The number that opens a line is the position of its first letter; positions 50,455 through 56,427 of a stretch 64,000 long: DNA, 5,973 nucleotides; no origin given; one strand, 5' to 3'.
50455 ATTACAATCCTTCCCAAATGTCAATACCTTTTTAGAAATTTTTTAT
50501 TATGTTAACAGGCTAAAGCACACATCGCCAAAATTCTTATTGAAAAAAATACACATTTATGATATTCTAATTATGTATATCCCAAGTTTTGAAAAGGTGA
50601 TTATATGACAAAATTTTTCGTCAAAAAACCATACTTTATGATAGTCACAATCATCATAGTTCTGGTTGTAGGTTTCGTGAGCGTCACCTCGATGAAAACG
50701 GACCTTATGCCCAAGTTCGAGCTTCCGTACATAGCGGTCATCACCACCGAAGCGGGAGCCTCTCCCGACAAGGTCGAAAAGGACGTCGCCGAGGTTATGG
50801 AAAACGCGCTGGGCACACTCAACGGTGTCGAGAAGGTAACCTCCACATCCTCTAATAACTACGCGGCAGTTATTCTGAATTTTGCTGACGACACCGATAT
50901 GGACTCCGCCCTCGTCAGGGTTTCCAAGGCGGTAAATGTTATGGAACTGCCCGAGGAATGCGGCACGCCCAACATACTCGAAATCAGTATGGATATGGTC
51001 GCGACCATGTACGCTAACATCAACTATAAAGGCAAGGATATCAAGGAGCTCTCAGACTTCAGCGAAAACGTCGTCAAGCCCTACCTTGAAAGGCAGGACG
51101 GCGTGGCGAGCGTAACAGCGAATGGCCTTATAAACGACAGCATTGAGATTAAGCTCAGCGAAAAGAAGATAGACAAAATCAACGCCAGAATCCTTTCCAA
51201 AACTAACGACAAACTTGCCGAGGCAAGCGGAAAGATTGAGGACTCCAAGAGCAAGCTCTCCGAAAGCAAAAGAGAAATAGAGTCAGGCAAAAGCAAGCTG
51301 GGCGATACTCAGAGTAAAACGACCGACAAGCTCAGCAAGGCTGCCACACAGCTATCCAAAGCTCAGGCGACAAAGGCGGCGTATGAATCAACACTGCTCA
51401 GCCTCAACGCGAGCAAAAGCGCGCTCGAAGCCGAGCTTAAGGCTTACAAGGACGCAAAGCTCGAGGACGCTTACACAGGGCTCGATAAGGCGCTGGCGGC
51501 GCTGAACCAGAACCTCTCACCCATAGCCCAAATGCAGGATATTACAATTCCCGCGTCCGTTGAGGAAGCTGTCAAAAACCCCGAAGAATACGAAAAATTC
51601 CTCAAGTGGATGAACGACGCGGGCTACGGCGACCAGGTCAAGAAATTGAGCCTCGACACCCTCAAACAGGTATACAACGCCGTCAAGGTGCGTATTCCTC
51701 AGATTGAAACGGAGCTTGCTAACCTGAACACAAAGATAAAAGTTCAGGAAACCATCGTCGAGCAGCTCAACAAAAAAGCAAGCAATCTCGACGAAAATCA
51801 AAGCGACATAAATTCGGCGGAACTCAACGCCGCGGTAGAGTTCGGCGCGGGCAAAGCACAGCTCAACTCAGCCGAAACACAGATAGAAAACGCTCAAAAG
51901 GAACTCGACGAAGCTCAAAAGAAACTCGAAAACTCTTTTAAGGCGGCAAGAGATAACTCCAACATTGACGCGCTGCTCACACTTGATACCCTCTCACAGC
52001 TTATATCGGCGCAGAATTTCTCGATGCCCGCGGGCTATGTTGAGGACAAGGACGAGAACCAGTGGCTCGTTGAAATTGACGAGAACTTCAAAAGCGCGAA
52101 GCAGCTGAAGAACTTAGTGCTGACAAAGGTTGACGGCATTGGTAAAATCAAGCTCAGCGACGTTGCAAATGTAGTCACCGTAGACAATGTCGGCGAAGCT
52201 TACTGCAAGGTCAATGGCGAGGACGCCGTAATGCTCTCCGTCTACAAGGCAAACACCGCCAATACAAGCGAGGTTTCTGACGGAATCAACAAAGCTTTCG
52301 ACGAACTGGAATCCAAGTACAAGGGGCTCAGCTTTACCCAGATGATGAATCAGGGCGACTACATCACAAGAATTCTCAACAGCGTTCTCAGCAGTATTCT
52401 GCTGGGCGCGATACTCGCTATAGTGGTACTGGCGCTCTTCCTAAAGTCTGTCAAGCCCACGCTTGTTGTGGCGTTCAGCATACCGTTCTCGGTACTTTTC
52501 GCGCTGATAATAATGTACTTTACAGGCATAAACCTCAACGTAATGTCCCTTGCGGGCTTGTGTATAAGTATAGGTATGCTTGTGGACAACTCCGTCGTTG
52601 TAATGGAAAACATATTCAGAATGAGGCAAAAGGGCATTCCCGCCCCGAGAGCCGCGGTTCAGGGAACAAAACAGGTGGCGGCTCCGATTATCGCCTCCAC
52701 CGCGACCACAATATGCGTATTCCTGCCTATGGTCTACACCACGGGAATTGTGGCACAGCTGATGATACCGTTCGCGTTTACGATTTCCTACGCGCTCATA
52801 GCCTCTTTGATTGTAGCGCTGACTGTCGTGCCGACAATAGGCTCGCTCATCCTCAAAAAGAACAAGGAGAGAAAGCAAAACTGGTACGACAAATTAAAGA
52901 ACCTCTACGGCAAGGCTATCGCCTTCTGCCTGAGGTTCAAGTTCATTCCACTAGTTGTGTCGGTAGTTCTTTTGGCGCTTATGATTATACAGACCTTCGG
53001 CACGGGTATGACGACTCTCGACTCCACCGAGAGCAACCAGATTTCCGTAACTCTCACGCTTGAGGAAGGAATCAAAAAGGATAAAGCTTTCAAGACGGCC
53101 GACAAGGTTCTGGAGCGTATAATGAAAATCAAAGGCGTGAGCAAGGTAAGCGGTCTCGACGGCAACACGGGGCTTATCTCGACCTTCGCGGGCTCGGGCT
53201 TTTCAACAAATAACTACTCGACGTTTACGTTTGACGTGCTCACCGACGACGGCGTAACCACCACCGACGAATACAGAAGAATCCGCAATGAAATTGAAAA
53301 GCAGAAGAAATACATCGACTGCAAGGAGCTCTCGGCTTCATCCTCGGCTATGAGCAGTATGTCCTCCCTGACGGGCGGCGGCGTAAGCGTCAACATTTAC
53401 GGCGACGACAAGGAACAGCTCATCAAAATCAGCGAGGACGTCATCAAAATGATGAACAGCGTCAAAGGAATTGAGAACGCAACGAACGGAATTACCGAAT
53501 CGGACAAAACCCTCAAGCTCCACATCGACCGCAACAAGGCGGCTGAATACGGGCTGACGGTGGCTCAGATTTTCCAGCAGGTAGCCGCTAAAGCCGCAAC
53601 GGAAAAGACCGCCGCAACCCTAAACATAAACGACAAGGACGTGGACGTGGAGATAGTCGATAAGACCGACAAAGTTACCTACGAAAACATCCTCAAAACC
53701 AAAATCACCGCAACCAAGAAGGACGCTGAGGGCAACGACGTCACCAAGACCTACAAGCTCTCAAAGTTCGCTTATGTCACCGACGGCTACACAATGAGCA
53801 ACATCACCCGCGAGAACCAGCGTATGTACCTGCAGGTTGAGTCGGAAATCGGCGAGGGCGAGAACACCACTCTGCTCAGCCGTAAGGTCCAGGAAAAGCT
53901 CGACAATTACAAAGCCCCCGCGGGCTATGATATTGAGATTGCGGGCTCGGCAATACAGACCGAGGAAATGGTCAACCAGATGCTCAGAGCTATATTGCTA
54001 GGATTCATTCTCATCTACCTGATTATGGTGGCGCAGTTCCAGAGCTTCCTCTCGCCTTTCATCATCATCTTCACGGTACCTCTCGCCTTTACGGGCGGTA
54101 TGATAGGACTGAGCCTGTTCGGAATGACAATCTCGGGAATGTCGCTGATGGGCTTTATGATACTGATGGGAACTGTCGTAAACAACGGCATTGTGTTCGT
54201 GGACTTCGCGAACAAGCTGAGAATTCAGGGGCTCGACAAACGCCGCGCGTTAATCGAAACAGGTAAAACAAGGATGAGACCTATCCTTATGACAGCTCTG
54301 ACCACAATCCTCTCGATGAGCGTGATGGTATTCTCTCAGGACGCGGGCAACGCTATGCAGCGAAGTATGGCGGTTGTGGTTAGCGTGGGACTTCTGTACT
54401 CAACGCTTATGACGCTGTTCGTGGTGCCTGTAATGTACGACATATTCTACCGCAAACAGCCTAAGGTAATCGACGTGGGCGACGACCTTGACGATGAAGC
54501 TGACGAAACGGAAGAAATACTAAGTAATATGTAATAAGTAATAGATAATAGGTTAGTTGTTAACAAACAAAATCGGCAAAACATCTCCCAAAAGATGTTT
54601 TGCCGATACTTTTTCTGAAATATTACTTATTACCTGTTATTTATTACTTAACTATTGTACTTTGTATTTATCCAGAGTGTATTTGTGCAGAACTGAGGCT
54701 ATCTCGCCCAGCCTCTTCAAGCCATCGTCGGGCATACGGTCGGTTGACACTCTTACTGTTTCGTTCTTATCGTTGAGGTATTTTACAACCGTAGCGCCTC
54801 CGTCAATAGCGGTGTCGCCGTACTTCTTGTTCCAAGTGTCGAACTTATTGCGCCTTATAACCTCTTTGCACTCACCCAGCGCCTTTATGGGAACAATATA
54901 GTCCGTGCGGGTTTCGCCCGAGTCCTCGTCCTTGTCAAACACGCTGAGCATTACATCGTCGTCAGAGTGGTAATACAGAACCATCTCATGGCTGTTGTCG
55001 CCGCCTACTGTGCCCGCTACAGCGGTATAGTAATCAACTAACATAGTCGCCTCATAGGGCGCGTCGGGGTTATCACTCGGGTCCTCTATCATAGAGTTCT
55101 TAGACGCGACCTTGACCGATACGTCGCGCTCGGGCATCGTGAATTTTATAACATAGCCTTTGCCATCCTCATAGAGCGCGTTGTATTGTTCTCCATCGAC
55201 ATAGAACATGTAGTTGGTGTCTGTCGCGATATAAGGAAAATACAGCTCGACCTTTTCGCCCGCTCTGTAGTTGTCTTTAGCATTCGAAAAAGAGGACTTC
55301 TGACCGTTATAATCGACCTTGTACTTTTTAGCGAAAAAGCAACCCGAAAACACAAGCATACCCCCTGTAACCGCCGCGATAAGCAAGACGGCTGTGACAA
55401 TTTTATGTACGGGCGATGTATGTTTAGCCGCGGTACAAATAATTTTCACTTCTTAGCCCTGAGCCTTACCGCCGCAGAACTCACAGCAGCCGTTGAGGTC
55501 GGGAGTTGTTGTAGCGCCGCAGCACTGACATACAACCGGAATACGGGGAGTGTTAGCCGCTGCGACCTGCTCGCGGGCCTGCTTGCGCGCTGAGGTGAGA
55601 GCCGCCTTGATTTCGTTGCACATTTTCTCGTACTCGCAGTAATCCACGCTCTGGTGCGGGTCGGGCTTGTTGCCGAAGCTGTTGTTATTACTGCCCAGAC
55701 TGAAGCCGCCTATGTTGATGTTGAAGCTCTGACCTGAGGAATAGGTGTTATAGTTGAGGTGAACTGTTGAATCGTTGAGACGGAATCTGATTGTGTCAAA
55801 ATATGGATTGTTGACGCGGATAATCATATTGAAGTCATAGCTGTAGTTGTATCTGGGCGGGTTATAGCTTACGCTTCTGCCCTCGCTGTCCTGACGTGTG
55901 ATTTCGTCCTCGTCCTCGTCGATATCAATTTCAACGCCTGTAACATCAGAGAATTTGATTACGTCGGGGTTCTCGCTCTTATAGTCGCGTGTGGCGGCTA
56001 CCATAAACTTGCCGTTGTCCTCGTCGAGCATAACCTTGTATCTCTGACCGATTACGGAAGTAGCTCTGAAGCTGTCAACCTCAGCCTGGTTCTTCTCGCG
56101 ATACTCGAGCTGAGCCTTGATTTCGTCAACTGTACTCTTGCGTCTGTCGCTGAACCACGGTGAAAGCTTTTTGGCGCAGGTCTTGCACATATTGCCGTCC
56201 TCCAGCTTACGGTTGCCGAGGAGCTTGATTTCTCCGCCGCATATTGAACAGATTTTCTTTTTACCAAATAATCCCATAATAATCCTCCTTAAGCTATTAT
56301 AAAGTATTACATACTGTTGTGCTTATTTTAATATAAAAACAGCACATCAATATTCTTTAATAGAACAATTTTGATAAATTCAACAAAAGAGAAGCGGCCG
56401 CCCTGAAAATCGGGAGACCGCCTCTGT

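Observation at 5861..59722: Shared ~95-aa Lys-rich C-terminal module on four unrelated secreted proteins: candidate dockerin-independent surface-anchoring signal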

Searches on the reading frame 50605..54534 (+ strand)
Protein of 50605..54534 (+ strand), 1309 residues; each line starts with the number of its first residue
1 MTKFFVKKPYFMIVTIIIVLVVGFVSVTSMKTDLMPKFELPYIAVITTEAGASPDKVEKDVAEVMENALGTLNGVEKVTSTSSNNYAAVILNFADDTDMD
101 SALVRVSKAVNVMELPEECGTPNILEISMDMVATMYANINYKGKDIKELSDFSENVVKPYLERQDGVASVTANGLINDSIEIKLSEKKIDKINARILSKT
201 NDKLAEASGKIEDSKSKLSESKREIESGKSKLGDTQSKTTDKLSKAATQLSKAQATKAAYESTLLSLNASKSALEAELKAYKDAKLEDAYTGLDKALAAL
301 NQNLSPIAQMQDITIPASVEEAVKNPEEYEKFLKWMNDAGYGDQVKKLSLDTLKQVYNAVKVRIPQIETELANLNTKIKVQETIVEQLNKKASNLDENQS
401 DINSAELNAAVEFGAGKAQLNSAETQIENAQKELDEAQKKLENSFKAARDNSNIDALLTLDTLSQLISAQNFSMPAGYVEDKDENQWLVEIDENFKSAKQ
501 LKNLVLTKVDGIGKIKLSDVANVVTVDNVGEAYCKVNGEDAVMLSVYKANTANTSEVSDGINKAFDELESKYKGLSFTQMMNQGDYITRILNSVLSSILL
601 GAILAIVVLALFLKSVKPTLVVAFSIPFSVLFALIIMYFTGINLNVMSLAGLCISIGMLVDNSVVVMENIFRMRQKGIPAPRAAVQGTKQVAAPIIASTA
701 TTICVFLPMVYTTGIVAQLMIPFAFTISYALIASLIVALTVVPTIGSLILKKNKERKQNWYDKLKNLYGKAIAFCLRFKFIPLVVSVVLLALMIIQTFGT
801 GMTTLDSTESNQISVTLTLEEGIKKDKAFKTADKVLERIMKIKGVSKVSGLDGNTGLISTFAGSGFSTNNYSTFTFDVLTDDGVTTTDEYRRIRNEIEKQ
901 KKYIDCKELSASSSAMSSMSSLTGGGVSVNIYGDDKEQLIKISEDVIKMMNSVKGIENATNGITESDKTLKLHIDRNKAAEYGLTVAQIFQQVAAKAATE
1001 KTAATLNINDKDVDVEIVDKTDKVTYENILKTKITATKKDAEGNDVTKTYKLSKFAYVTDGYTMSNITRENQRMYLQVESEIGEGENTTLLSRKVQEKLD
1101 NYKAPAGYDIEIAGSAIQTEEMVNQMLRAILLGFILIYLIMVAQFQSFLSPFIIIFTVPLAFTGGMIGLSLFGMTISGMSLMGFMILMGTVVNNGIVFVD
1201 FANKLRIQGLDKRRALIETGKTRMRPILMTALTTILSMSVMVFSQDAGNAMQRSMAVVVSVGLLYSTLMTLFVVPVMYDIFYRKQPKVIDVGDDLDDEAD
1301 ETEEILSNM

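Call 44: search_protein_families(library=pfam, proteins=[window:50605-54534:+], max_evalue=0.001)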
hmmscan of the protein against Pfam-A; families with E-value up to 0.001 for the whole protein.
window:50605-54534:+ (1309 aa): 2 families
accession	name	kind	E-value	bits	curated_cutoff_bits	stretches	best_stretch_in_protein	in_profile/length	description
PF00873.25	ACR_tran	-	1.7e-185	619.1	28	2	458-1281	198-1020/1021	AcrB/AcrD/AcrF family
PF03176.21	MMPL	-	1.9e-14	53.8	20.5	2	1026-1277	46-298/333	MMPL family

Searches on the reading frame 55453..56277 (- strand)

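Call 27: search_protein_families(library=pfam, proteins=[window:55453-56277:-], max_evalue=0.001)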
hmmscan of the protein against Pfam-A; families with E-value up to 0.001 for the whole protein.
window:55453-56277:- (274 aa): 1 family
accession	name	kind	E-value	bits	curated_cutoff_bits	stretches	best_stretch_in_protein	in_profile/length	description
PF14471.11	DUF4428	-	3.2e-16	59.4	27.8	1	9-55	1-50/51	Domain of unknown function (DUF4428)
